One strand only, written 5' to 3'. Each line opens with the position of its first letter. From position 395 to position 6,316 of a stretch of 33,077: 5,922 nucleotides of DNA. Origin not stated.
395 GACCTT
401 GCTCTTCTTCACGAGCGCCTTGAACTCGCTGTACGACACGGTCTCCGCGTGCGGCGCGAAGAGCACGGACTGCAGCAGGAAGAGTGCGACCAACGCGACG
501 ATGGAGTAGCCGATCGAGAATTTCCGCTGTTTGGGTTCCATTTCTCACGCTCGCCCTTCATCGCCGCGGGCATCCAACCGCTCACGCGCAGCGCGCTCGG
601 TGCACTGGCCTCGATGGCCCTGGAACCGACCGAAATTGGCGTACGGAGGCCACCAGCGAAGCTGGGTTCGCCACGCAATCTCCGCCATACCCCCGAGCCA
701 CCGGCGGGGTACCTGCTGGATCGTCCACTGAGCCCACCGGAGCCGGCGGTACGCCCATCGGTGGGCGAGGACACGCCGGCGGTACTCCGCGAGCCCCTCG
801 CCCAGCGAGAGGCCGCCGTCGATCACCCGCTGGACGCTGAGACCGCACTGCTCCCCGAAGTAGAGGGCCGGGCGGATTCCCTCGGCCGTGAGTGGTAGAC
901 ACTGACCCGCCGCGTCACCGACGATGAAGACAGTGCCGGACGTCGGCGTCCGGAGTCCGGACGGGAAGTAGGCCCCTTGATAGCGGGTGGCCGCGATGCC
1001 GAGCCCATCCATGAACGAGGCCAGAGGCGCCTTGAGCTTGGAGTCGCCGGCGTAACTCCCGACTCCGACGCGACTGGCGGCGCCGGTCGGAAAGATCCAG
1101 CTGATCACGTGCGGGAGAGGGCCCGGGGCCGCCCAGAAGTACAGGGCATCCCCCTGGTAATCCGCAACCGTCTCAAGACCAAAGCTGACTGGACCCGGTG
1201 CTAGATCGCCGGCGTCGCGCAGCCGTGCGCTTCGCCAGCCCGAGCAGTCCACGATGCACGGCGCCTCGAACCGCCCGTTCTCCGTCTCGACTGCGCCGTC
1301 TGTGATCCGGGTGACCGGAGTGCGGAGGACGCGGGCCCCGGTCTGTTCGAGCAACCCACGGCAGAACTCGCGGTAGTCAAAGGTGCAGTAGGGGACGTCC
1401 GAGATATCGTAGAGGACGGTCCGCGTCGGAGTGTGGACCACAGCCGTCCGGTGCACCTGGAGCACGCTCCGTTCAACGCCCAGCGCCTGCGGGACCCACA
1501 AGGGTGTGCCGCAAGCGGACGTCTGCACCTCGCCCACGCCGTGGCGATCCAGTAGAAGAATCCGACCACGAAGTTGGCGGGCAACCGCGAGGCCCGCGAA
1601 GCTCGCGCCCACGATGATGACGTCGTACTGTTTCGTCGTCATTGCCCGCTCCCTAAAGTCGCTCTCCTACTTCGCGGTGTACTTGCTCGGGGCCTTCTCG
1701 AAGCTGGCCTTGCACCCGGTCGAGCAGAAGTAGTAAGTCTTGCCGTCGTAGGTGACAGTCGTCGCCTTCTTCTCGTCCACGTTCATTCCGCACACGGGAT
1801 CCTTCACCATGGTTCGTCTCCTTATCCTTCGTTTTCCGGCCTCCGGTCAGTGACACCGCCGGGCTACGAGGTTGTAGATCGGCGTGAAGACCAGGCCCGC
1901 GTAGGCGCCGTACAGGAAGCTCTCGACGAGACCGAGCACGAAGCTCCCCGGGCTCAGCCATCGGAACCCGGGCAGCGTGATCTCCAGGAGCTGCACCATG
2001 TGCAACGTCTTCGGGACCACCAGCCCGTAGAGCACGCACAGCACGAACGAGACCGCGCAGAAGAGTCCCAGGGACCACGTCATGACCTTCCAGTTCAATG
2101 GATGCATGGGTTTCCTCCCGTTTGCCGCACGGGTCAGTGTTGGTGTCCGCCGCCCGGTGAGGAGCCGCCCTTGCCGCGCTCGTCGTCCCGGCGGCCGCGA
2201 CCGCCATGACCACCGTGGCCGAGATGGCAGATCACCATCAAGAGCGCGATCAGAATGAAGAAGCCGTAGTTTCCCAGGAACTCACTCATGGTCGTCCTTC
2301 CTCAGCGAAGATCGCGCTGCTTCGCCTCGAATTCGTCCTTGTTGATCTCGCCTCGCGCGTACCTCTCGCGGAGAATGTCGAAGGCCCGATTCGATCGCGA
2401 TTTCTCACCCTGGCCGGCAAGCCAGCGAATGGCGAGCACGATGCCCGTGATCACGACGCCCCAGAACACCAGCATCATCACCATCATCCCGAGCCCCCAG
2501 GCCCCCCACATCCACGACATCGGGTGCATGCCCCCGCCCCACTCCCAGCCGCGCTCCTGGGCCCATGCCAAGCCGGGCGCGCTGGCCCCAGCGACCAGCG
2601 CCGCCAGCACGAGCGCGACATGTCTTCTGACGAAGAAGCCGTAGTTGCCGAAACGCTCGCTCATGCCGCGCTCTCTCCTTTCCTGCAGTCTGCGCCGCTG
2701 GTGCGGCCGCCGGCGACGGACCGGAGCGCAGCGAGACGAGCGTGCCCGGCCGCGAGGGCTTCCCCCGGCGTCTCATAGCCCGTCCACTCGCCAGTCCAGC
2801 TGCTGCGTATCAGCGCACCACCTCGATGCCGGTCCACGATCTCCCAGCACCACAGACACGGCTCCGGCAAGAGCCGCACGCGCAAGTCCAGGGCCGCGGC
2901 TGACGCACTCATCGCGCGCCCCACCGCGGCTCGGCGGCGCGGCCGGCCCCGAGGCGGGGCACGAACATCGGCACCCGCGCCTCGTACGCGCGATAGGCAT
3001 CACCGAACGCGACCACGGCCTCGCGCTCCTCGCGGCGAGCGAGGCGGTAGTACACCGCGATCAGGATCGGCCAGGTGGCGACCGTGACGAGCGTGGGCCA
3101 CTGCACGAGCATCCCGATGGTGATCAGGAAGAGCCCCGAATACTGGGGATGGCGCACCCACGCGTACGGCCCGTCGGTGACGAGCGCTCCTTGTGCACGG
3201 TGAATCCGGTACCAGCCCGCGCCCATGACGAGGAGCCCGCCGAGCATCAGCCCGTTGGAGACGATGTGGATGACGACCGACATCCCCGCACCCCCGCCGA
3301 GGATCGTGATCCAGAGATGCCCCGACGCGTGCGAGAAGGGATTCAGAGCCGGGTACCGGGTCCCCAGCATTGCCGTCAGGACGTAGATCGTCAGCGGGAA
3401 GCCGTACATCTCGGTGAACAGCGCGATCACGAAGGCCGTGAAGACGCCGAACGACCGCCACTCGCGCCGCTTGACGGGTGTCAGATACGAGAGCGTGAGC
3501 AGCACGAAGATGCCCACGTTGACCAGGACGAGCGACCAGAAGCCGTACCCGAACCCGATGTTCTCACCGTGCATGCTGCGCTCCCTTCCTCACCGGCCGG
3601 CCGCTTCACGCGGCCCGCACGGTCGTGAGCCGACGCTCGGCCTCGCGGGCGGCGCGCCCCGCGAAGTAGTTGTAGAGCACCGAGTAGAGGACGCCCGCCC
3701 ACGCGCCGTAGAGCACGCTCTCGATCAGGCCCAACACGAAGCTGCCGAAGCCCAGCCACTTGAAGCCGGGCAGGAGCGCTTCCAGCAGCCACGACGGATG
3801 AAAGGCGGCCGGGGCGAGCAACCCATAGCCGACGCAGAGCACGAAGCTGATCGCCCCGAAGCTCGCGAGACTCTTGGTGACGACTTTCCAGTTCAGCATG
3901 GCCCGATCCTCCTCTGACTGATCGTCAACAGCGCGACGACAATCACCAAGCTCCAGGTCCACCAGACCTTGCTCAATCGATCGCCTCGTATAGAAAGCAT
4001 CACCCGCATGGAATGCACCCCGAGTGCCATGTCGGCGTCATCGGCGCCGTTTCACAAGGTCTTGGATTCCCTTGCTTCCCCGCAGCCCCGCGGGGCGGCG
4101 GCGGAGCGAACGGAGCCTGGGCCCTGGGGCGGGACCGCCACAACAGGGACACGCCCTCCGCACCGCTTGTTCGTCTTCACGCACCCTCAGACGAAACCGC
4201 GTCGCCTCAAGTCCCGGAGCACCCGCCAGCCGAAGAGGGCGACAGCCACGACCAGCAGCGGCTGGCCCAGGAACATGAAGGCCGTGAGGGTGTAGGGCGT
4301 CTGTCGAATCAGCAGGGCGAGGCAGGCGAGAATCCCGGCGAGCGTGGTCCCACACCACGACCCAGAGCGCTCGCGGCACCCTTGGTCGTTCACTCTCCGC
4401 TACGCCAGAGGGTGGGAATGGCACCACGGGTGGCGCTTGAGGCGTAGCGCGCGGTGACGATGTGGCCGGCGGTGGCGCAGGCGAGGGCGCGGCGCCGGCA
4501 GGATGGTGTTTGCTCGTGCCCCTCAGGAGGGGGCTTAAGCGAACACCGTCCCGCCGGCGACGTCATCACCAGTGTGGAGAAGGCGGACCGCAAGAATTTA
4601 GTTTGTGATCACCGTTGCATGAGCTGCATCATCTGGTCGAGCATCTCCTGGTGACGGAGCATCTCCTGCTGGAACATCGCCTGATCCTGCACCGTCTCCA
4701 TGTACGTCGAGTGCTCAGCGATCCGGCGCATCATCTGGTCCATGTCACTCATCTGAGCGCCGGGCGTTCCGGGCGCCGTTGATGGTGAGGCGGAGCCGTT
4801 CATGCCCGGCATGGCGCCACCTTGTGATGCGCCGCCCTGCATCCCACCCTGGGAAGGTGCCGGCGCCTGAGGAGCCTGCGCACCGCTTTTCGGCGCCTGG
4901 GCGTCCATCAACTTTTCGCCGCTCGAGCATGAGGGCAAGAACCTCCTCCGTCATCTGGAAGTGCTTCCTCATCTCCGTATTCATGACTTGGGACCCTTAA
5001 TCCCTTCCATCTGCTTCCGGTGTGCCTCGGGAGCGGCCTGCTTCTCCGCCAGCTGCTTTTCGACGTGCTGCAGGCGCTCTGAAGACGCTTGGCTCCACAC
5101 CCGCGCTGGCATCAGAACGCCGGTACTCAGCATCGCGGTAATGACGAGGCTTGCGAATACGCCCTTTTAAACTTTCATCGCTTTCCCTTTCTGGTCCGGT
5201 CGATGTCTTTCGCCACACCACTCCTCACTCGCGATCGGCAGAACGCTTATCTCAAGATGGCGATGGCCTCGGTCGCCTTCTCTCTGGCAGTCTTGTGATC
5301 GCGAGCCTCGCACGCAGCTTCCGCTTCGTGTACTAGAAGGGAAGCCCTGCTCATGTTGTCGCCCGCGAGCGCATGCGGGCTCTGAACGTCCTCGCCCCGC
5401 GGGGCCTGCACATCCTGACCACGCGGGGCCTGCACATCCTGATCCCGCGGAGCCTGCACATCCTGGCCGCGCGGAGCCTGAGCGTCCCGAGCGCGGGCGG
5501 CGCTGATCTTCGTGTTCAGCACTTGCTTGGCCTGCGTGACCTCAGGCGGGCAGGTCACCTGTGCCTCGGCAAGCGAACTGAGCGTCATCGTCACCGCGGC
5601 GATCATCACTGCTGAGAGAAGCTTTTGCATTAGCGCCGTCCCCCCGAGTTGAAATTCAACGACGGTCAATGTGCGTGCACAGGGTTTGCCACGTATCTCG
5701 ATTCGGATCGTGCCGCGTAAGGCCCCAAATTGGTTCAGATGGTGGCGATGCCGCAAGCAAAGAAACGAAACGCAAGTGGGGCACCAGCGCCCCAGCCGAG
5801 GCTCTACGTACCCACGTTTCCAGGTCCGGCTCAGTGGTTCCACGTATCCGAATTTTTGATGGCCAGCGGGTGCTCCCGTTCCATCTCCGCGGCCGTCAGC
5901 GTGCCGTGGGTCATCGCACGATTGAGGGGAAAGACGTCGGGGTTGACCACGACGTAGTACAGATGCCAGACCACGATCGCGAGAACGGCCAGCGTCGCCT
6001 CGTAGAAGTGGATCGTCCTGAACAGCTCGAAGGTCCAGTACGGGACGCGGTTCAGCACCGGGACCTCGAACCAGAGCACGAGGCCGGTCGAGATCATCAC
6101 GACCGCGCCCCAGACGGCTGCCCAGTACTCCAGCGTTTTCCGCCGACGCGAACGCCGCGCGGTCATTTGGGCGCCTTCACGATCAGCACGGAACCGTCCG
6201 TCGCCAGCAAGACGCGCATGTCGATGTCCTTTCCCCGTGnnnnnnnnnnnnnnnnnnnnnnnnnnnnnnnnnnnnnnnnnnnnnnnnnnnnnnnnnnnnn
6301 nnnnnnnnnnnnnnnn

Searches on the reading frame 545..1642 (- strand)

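Call 9: search_protein_families(library=pfam, proteins=[window:545-1642:-], max_evalue=0.01)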
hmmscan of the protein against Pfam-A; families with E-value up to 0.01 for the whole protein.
window:545-1642:- (365 aa): 2 families
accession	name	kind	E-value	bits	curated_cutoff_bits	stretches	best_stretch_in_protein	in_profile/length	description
PF01266.30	DAO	-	1.3e-07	31.9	27.9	1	7-49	1-46/353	FAD dependent oxidoreductase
PF01494.25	FAD_binding_3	-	0.001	18.8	22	0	6-45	2-44/349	FAD binding domain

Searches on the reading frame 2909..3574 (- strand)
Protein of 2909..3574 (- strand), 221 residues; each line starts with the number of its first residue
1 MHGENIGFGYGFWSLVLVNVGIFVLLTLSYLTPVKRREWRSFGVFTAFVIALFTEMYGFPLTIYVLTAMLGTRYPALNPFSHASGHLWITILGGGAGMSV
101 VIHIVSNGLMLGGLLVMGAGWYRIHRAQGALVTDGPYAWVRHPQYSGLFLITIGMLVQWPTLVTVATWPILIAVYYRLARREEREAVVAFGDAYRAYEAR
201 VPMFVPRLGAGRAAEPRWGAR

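Call 9: search_protein_families(library=pfam, proteins=[window:2909-3574:-], max_evalue=0.01)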
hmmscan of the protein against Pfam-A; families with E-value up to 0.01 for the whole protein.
window:2909-3574:- (221 aa): 2 families
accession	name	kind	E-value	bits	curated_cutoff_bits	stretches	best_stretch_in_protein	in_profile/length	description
PF04140.19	ICMT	-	5.7e-08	33.5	24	1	126-183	30-90/95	Isoprenylcysteine carboxyl methyltransferase (ICMT) family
PF04191.18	PEMT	-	1.7e-06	28.8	25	1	126-184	37-96/105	Phospholipid methyltransferase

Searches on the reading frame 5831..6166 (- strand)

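Call 9: search_protein_families(library=pfam, proteins=[window:5831-6166:-], max_evalue=0.01)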
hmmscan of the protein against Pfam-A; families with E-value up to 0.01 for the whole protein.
window:5831-6166:- (111 aa): 2 families
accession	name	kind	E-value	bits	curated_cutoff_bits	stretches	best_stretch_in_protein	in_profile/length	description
PF01292.26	Ni_hydr_CYTB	-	8.4e-08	32.6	30.1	1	9-86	98-177/179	Prokaryotic cytochrome b561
PF14358.11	DUF4405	-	0.00044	21.2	26.7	1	15-71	4-64/66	Domain of unknown function (DUF4405)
